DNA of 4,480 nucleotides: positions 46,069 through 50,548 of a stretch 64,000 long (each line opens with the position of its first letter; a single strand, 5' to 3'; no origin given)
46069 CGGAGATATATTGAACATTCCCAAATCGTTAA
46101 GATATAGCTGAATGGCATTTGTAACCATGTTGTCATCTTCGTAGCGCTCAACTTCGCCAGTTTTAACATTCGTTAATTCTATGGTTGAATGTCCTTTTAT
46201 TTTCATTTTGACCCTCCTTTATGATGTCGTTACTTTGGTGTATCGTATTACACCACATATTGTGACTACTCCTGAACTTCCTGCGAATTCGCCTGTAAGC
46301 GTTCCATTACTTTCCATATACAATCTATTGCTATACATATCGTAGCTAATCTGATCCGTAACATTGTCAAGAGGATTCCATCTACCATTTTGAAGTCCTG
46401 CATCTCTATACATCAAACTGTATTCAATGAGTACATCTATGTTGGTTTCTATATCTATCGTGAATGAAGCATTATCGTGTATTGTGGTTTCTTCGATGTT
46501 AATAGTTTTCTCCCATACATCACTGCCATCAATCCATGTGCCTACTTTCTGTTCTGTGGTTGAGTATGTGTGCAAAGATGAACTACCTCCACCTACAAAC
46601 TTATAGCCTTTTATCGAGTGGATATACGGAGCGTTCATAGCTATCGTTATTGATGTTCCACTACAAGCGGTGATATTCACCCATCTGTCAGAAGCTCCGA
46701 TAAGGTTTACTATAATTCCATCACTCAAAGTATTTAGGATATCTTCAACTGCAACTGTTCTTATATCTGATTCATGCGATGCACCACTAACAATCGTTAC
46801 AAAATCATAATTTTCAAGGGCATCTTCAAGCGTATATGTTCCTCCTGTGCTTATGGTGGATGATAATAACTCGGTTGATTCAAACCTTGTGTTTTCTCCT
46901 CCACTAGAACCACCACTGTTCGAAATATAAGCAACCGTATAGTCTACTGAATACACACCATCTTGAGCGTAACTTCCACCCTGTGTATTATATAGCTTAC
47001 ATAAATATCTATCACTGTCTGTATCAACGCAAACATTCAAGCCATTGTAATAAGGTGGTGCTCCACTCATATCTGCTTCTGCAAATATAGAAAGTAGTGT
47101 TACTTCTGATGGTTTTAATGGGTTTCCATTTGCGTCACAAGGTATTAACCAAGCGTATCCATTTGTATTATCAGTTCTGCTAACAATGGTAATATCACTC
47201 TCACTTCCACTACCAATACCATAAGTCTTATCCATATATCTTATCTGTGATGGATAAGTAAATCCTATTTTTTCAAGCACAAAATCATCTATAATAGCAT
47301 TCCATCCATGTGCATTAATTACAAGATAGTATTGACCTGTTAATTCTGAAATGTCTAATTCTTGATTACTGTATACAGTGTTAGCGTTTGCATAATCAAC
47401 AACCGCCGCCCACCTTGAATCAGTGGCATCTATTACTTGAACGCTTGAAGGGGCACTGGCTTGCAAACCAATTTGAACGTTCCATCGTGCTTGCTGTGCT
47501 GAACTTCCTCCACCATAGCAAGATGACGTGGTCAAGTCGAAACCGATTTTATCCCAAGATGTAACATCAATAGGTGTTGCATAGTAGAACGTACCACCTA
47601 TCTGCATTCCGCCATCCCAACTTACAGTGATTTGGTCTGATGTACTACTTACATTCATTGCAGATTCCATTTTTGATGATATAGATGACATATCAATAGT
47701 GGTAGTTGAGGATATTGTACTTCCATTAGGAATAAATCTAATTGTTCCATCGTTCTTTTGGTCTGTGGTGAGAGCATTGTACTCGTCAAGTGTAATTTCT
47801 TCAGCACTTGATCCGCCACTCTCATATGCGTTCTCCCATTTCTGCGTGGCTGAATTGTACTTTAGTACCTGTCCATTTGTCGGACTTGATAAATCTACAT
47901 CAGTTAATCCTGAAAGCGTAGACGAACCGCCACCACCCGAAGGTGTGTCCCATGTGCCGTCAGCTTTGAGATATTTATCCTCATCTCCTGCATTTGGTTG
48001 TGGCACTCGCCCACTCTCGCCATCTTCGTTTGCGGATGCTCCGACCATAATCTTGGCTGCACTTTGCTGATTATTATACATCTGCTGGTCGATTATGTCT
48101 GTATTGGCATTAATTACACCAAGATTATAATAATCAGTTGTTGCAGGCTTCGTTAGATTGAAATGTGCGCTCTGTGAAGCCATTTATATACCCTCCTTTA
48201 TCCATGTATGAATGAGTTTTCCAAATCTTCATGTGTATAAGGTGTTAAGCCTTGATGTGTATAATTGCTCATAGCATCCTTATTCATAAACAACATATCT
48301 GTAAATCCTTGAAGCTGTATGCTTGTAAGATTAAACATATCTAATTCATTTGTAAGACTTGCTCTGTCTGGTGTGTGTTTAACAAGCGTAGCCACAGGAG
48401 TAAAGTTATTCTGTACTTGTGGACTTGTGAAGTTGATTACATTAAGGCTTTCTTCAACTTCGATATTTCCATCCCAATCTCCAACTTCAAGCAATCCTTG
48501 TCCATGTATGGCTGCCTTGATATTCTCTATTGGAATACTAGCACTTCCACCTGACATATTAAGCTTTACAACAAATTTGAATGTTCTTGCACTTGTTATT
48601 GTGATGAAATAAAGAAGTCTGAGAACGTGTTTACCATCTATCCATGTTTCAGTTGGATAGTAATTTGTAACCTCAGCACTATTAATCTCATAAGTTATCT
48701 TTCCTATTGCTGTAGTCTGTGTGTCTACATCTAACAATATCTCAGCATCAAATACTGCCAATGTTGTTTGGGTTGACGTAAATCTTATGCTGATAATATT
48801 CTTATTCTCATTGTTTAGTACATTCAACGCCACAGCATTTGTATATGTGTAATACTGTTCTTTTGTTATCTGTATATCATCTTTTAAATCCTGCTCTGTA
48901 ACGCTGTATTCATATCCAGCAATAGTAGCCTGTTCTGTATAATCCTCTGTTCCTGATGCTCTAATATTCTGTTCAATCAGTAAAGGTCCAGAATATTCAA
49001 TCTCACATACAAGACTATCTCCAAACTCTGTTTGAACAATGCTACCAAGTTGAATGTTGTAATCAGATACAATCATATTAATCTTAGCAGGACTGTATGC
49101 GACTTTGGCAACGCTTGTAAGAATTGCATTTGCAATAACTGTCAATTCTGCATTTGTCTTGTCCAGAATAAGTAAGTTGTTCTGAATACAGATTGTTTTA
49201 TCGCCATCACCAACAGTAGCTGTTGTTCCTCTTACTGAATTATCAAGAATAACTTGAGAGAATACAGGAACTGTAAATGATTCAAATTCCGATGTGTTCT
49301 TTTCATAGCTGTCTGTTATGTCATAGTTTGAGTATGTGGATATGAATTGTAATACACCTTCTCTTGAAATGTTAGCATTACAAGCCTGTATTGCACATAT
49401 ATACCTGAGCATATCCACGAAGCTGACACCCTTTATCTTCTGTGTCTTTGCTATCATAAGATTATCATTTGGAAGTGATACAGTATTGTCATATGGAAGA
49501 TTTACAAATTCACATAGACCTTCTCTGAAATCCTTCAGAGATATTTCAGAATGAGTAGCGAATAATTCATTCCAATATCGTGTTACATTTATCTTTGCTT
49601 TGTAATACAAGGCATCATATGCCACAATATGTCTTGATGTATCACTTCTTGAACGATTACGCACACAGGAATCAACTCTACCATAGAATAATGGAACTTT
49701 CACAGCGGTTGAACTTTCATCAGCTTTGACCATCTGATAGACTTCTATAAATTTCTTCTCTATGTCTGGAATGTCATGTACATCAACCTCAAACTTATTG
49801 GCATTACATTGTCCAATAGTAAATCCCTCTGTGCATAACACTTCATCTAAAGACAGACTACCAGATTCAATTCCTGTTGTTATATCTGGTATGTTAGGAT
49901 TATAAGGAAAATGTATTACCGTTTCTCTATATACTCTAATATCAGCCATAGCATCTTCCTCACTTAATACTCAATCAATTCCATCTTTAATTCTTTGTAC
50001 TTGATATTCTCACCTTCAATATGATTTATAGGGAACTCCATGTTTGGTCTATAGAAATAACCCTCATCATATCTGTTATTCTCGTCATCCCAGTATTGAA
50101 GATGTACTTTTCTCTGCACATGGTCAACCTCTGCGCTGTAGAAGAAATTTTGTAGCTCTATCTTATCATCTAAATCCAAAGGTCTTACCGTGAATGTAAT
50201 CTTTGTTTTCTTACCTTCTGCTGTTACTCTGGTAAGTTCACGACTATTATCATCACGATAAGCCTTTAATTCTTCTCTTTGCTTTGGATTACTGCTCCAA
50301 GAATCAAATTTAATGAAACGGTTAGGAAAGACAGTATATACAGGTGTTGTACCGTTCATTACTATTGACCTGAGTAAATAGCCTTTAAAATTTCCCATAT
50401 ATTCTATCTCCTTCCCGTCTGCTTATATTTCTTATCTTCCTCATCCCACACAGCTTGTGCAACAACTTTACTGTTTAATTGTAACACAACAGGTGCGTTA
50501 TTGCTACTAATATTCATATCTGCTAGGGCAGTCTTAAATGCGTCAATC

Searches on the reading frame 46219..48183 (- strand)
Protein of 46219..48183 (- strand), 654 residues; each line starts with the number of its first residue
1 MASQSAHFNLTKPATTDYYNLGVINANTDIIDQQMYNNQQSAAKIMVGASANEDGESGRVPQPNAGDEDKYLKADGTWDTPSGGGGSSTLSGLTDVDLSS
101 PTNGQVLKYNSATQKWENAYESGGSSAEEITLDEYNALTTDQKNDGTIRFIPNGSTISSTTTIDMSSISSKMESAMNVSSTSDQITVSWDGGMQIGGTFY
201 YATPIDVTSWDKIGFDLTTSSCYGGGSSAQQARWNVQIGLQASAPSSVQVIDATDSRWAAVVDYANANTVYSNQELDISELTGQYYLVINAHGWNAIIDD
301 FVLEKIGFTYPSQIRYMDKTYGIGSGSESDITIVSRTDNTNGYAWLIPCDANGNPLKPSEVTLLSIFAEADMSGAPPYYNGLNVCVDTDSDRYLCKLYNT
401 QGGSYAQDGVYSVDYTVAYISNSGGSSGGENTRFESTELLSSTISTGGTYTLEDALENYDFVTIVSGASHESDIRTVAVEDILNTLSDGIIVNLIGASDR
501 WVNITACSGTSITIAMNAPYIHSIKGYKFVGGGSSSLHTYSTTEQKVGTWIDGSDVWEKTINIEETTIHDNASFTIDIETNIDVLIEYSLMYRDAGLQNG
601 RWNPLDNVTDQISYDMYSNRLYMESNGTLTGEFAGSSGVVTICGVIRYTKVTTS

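Call 20: search_protein_families(library=phrogs, proteins=[window:46219-48183:-], max_evalue=0.001)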
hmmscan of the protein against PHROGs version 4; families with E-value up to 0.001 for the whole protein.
window:46219-48183:- (654 aa): 2 families
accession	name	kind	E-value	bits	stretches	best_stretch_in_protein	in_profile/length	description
phrog_13853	-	unknown function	3.9e-06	27.9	1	83-118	22-57/151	-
phrog_4302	-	unknown function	0.00052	19.9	1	45-83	217-255/499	-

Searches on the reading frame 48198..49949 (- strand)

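Call 20: search_protein_families(library=phrogs, proteins=[window:48198-49949:-], max_evalue=0.001)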
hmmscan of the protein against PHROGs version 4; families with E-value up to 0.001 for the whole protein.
window:48198-49949:- (583 aa): 2 families
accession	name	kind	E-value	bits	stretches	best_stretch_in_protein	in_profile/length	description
phrog_18190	-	unknown function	1.1e-35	124.2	2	10-204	19-209/723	-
phrog_23052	-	unknown function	2.6e-20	73.5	2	418-552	479-609/613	-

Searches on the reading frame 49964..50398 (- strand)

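Call 20: search_protein_families(library=phrogs, proteins=[window:49964-50398:-], max_evalue=0.001)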
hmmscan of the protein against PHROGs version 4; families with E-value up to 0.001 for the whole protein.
window:49964-50398:- (144 aa): 1 family
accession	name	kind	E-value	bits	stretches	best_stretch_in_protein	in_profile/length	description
phrog_1194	-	unknown function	1.7e-12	48.3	1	30-144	17-125/125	-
